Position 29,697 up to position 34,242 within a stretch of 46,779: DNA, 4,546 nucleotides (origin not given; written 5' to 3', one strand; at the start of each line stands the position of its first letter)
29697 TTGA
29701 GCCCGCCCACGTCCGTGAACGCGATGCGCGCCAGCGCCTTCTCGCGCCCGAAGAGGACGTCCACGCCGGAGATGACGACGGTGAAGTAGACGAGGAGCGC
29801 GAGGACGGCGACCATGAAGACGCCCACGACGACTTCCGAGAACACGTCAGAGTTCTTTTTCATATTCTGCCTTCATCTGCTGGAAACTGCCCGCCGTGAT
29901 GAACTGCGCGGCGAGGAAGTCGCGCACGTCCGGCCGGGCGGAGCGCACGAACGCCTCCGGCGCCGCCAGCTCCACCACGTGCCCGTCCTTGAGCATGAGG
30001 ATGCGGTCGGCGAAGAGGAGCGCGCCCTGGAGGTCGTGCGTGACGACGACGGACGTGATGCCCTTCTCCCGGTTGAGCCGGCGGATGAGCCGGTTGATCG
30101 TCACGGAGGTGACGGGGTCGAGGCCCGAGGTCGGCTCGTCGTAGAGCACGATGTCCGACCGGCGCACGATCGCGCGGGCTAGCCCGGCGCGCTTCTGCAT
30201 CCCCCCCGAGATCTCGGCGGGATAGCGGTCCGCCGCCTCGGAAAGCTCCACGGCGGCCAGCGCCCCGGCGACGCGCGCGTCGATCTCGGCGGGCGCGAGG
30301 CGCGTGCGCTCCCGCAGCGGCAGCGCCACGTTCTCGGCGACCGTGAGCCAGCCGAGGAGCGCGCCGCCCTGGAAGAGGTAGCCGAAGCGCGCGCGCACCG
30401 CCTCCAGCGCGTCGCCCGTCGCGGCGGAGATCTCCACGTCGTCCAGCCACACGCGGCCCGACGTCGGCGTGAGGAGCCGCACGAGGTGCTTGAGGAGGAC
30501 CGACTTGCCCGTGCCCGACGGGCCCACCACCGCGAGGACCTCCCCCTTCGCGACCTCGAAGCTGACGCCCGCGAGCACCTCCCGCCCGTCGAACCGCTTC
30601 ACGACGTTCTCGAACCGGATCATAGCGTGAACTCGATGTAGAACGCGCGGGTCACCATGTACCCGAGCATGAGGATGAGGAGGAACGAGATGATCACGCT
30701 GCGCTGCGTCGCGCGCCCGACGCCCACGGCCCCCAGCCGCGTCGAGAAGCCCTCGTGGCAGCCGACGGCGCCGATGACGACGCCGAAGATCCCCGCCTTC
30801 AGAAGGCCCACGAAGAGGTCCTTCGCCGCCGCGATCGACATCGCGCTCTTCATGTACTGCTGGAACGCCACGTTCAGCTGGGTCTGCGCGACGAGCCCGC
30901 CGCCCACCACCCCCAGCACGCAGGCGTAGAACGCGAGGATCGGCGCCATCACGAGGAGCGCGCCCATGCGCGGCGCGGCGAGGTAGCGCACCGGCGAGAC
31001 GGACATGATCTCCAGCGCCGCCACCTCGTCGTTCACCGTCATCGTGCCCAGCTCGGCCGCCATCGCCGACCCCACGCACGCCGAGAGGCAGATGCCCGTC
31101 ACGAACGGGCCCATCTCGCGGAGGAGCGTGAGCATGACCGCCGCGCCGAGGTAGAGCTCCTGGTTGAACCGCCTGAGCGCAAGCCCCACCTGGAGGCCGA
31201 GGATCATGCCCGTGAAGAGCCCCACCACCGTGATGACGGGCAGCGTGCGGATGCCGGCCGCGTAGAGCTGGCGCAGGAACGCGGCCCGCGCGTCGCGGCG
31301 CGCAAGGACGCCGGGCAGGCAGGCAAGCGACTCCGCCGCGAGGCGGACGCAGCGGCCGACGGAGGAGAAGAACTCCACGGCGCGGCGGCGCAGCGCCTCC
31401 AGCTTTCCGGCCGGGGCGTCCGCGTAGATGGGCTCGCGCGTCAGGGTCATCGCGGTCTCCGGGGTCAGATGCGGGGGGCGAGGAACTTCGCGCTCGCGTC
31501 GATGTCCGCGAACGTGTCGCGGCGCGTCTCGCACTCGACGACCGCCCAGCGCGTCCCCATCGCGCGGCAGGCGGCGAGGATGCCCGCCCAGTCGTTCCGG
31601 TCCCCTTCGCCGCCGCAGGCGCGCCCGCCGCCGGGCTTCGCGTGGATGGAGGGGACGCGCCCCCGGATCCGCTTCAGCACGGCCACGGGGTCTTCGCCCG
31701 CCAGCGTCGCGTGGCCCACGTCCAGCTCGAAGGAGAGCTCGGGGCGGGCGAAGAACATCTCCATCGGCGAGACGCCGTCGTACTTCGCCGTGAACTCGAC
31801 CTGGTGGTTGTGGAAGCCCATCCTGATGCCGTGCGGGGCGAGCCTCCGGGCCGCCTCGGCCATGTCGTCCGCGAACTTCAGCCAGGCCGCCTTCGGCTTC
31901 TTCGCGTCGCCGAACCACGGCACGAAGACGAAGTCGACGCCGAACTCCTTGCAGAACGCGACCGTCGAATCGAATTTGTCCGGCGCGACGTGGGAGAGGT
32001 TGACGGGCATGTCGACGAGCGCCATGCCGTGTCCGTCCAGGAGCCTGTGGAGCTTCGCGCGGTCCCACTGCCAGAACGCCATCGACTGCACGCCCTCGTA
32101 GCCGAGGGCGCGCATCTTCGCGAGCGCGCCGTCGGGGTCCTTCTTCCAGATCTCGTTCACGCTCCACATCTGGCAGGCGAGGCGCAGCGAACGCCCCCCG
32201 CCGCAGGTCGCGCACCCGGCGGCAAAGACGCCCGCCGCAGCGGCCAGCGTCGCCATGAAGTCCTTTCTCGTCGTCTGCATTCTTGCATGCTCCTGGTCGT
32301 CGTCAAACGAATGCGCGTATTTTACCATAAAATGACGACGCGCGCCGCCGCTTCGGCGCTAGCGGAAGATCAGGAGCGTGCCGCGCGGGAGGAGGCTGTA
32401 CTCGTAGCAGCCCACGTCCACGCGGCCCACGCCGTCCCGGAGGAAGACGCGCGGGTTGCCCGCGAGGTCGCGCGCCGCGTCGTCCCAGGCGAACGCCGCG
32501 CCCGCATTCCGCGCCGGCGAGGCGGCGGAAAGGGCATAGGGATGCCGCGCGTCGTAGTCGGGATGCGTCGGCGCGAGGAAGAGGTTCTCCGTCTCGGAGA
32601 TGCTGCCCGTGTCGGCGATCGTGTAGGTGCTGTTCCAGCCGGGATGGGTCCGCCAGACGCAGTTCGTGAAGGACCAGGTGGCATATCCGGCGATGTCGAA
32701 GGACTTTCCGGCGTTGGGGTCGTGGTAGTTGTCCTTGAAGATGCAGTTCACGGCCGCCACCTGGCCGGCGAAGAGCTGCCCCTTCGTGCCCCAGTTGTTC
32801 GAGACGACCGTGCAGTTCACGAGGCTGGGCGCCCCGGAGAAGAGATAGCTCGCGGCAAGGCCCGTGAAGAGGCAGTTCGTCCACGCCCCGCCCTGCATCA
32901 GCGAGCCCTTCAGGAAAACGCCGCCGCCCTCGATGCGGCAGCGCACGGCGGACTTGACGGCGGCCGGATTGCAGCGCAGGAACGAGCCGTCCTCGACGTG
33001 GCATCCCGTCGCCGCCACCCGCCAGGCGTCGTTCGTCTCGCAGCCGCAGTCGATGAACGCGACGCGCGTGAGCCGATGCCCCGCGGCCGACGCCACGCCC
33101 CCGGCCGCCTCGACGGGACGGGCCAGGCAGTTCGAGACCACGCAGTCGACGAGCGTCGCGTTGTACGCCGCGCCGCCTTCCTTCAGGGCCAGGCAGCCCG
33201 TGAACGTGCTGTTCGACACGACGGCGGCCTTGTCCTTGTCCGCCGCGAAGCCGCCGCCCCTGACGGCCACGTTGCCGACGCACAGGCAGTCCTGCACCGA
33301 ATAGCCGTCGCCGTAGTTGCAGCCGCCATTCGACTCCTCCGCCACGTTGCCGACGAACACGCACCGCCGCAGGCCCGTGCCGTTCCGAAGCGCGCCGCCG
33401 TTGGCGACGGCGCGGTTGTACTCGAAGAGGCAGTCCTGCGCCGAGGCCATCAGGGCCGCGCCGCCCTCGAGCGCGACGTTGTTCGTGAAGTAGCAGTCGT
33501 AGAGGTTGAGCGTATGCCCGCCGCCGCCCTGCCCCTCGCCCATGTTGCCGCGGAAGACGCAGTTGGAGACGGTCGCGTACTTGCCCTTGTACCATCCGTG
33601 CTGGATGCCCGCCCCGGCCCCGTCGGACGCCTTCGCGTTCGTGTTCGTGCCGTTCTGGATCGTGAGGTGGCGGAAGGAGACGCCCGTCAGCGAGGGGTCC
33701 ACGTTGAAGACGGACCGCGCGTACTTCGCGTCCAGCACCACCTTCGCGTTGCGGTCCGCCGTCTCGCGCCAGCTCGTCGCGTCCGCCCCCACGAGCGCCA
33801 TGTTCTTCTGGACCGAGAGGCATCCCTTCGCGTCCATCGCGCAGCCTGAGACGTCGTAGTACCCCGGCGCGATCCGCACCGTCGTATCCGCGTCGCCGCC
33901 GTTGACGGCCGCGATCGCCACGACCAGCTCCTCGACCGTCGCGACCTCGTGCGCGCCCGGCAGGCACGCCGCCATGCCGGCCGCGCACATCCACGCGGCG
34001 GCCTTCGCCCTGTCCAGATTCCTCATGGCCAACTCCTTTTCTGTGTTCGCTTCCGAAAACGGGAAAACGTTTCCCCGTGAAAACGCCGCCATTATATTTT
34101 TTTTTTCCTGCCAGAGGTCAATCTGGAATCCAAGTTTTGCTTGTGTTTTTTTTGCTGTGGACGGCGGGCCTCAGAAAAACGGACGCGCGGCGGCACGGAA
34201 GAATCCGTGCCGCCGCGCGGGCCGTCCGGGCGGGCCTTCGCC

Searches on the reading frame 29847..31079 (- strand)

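Call 41: search_protein_families(library=pfam, proteins=[window:29847-31079:-])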
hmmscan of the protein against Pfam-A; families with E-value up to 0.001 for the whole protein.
window:29847-31079:- (410 aa): 4 families
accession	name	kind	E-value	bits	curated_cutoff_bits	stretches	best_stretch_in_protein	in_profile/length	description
PF00005.33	ABC_tran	-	4e-32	112.1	25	1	170-318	2-137/137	ABC transporter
PF13304.12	AAA_21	-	6.9e-07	30.1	27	0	276-349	224-299/304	AAA domain, putative AbiEii toxin, Type IV TA system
PF13191.12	AAA_16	-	0.0007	20.6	32.6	1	178-210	21-55/167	AAA ATPase domain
PF13401.12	AAA_22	-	0.00086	20.1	27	0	181-205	7-31/130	AAA domain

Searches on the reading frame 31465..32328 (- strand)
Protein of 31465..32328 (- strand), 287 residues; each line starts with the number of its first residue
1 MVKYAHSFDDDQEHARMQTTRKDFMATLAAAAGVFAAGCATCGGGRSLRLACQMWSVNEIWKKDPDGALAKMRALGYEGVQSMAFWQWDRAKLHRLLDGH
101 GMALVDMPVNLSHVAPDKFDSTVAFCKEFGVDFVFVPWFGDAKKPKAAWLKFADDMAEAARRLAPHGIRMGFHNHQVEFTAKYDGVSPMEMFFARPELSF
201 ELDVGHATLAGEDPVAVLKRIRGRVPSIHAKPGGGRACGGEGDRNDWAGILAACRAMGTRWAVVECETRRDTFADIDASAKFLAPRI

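Call 41: search_protein_families(library=pfam, proteins=[window:31465-32328:-])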
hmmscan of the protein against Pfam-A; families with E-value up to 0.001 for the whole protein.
window:31465-32328:- (287 aa): 1 family
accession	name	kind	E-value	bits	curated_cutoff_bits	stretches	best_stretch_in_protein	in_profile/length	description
PF01261.30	AP_endonuc_2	-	3.3e-15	56.9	31.1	1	70-284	2-247/249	Xylose isomerase-like TIM barrel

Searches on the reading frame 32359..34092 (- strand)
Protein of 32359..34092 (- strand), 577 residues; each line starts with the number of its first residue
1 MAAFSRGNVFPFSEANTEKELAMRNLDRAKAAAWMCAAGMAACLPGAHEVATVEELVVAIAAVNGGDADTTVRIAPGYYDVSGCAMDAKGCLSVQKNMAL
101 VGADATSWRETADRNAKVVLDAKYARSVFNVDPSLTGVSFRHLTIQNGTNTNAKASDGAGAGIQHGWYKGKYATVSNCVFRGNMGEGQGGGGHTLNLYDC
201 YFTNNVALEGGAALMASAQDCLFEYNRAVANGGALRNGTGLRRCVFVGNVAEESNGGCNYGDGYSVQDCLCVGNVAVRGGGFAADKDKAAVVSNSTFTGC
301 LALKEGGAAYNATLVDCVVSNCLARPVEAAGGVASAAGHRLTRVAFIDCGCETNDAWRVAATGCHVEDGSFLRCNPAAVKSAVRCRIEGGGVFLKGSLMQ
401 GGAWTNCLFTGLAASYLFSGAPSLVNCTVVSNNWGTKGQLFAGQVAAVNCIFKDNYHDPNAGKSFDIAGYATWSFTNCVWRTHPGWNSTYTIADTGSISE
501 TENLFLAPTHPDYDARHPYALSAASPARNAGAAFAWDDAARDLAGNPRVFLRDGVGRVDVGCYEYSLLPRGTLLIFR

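Call 41: search_protein_families(library=pfam, proteins=[window:32359-34092:-])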
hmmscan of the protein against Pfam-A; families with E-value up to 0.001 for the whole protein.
window:32359-34092:- (577 aa): 2 families
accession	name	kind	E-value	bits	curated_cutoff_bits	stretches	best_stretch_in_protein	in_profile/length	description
PF02415.23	Chlam_PMP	-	8.3e-05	22.9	20.6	0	199-214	1-16/19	Chlamydia polymorphic membrane protein (Chlamydia_PMP) repeat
PF17161.10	DUF5123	-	0.00071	21.1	35.1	0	426-513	5-96/113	Domain of unknown function (DUF5123)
